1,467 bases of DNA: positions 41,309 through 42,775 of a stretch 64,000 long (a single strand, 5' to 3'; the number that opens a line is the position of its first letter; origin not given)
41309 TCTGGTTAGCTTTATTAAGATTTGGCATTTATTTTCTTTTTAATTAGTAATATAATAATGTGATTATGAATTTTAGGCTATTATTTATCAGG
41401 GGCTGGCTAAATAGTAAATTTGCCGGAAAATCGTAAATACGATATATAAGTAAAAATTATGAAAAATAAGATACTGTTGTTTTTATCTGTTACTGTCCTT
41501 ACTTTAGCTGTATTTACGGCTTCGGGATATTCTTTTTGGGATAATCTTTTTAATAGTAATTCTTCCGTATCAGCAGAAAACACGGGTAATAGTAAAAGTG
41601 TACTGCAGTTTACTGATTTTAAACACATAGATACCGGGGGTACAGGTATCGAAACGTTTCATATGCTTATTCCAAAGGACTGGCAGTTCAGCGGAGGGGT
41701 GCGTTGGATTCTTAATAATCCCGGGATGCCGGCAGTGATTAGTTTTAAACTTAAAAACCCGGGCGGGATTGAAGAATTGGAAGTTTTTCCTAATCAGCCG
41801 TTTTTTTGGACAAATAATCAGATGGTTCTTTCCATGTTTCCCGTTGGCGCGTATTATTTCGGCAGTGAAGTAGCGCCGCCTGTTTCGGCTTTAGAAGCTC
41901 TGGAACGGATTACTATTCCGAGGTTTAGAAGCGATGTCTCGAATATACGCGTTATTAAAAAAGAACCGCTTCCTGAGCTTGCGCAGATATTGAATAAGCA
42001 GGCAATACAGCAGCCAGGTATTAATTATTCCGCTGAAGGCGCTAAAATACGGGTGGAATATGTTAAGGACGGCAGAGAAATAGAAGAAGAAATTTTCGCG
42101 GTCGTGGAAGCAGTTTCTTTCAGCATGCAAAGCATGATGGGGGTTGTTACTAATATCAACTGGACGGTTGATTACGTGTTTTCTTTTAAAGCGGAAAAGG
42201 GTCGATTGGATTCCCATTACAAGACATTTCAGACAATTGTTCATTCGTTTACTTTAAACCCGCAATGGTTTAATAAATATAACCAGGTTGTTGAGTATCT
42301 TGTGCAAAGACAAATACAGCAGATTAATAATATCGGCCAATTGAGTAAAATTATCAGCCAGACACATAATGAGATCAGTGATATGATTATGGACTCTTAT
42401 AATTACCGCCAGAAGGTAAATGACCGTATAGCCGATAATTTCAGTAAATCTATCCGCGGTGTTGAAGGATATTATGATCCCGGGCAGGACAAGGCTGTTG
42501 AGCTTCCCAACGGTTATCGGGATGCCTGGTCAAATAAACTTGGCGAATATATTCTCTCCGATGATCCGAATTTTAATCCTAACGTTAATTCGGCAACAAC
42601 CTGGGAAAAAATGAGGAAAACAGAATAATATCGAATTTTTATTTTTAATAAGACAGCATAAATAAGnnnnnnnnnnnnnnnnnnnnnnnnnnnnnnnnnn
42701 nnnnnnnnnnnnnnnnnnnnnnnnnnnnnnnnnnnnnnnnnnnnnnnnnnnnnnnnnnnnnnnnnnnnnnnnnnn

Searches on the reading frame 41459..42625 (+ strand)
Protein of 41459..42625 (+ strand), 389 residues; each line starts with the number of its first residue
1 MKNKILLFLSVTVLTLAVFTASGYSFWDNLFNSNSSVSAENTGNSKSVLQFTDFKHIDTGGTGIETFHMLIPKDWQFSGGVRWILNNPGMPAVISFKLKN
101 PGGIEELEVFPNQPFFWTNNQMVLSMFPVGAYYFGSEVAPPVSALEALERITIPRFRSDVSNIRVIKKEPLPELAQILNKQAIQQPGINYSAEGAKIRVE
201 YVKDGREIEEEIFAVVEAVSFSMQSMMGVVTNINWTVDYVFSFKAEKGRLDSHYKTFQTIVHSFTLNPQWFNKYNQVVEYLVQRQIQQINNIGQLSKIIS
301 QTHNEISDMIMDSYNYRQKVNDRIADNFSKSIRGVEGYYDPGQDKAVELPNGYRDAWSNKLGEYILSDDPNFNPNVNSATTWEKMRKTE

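Call 23: search_protein_families(library=pfam, proteins=[window:41459-42625:+], max_evalue=0.0001)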
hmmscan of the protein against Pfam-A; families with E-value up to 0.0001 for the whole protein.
window:41459-42625:+ (389 aa): 0 families

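Call 32: search_protein_families(library=pfam, proteins=[window:41459-42625:+], max_evalue=0.05)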
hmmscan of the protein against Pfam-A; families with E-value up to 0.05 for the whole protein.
window:41459-42625:+ (389 aa): 1 family
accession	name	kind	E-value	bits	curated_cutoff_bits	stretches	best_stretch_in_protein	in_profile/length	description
PF05256.17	UPF0223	-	0.0019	19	25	1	221-291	10-79/86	Uncharacterised protein family (UPF0223)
